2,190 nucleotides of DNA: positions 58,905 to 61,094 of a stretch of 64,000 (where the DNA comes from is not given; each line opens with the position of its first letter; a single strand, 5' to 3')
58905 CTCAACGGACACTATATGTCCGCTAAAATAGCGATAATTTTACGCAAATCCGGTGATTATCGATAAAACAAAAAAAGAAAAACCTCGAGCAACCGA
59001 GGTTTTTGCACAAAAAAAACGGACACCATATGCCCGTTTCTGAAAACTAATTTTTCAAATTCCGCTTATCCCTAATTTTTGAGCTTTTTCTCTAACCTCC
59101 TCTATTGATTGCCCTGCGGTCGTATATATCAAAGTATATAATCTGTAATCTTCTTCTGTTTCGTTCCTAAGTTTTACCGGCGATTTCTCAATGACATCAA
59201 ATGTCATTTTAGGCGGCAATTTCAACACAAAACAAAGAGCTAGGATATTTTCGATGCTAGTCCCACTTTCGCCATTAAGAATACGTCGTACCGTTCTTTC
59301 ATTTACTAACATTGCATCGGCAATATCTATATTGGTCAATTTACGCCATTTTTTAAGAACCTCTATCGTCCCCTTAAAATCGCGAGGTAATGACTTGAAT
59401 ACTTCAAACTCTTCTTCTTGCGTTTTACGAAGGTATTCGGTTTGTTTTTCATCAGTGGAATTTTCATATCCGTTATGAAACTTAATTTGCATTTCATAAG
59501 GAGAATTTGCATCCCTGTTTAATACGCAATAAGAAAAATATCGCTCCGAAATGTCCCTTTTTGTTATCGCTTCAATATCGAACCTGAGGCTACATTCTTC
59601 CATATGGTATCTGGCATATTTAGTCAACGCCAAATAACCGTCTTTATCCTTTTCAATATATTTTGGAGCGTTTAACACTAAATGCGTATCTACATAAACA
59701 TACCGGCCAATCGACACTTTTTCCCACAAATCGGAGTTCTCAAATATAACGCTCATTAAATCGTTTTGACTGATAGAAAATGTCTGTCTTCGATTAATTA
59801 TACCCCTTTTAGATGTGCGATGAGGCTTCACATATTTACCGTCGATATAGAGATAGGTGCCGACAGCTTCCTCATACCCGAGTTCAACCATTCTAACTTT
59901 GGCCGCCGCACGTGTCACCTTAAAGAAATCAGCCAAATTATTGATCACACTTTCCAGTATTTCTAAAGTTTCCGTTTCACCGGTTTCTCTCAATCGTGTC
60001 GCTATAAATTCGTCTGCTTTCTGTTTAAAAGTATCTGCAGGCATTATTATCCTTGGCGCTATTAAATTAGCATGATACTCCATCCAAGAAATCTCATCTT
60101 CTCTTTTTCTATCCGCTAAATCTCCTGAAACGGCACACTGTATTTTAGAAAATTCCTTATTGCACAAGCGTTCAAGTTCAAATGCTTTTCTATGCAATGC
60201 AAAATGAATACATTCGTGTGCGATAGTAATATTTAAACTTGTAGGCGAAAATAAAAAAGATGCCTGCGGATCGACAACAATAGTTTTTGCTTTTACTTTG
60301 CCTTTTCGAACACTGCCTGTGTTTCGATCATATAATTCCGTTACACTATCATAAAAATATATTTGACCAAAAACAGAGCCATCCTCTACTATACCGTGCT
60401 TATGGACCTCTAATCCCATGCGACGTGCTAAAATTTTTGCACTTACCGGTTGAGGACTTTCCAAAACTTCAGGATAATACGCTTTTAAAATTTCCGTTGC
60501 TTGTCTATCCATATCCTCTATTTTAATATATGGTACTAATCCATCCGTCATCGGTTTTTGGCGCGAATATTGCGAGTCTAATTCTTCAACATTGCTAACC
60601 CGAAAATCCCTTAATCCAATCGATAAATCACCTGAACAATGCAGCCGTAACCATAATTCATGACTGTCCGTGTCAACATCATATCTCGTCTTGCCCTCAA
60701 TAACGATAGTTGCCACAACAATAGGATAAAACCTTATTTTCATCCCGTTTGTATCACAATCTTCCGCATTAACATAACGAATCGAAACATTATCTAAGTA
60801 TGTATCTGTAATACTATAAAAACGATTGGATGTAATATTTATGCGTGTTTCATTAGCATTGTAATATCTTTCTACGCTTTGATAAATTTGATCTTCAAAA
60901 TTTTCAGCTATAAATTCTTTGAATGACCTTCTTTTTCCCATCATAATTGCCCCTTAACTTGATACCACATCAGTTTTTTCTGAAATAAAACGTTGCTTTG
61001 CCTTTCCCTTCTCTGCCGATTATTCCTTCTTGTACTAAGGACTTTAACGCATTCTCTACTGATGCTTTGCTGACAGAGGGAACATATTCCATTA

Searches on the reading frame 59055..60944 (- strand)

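Call 29: search_protein_families(library=pfam, proteins=[window:59055-60944:-], max_evalue=0.001)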
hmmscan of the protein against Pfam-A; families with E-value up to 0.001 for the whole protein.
window:59055-60944:- (629 aa): 2 families
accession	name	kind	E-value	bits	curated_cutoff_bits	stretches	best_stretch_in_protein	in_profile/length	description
PF06114.19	Peptidase_M78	-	0.00024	21.3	22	0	233-352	38-122/123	IrrE N-terminal-like domain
PF01381.28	HTH_3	-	0.0006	20.2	23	0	532-577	6-51/55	Helix-turn-helix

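Call 80: search_protein_families(library=phrogs, proteins=[window:59055-60944:-], max_evalue=0.001)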
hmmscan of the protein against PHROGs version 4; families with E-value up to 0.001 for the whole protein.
window:59055-60944:- (629 aa): 3 families
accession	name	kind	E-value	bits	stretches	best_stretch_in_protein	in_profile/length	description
phrog_4031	-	unknown function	3.3e-167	558.7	1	4-627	3-624/626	-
phrog_2439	-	transcription regulation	2e-06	28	0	238-313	198-252/367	transcriptional regulator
phrog_1914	-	unknown function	1e-05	26.3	1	235-366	92-188/222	-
